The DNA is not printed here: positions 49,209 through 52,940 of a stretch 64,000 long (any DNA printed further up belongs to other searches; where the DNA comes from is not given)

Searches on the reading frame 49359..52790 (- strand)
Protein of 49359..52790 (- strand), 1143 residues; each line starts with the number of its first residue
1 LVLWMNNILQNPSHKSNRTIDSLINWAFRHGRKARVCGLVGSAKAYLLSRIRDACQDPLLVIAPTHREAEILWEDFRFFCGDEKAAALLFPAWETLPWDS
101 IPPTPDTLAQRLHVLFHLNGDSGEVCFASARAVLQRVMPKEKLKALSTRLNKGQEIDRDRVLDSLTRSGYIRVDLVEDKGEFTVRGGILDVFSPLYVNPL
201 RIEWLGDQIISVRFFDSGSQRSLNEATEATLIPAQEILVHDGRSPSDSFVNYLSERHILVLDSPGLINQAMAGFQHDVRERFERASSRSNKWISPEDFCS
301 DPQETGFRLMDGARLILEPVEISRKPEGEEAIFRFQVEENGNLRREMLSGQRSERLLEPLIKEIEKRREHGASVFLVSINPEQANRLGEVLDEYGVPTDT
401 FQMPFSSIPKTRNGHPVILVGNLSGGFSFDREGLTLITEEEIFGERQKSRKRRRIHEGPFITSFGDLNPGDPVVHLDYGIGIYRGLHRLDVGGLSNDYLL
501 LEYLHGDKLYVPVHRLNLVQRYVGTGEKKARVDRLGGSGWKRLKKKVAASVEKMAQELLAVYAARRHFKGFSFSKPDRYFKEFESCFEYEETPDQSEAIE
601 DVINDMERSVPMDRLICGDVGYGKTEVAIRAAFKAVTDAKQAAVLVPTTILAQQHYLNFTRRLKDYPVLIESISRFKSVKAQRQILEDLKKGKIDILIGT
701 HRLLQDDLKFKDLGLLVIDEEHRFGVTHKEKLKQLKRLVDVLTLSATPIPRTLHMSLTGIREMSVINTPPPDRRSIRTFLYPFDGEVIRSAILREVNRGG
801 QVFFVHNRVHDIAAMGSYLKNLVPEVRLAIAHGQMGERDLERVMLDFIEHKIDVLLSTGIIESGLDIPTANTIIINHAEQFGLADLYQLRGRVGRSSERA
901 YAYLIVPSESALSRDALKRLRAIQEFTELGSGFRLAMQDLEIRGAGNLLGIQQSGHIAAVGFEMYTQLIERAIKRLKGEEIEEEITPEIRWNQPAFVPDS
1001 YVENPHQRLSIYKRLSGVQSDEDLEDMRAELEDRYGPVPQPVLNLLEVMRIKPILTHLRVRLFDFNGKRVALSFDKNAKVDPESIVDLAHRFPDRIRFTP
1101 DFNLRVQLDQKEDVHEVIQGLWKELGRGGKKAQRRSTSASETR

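Call 74: search_protein_families(library=pfam, proteins=[window:49359-52790:-], max_evalue=0.00001)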
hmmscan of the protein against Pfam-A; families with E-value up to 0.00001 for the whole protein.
window:49359-52790:- (1143 aa): 6 families
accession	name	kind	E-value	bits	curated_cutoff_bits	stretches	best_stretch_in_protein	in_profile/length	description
PF00270.35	DEAD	-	3.3e-28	98.9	26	1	592-753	1-164/167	DEAD/DEAH box helicase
PF03461.20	TRCF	-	2.1e-26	92.6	25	1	994-1084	4-94/95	TRCF domain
PF17757.6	UvrB_inter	-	6.2e-21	74.8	22.9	1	149-236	2-90/91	UvrB interaction domain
PF02559.22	CarD_TRCF_RID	-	9.1e-20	70.9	23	1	467-523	1-57/57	CarD-like/TRCF RID domain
PF00271.37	Helicase_C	-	2.2e-19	70.2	23.5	1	793-896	10-109/110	Helicase conserved C-terminal domain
PF04851.21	ResIII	-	1e-12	48.7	22.5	1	590-748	3-162/164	Type III restriction enzyme, res subunit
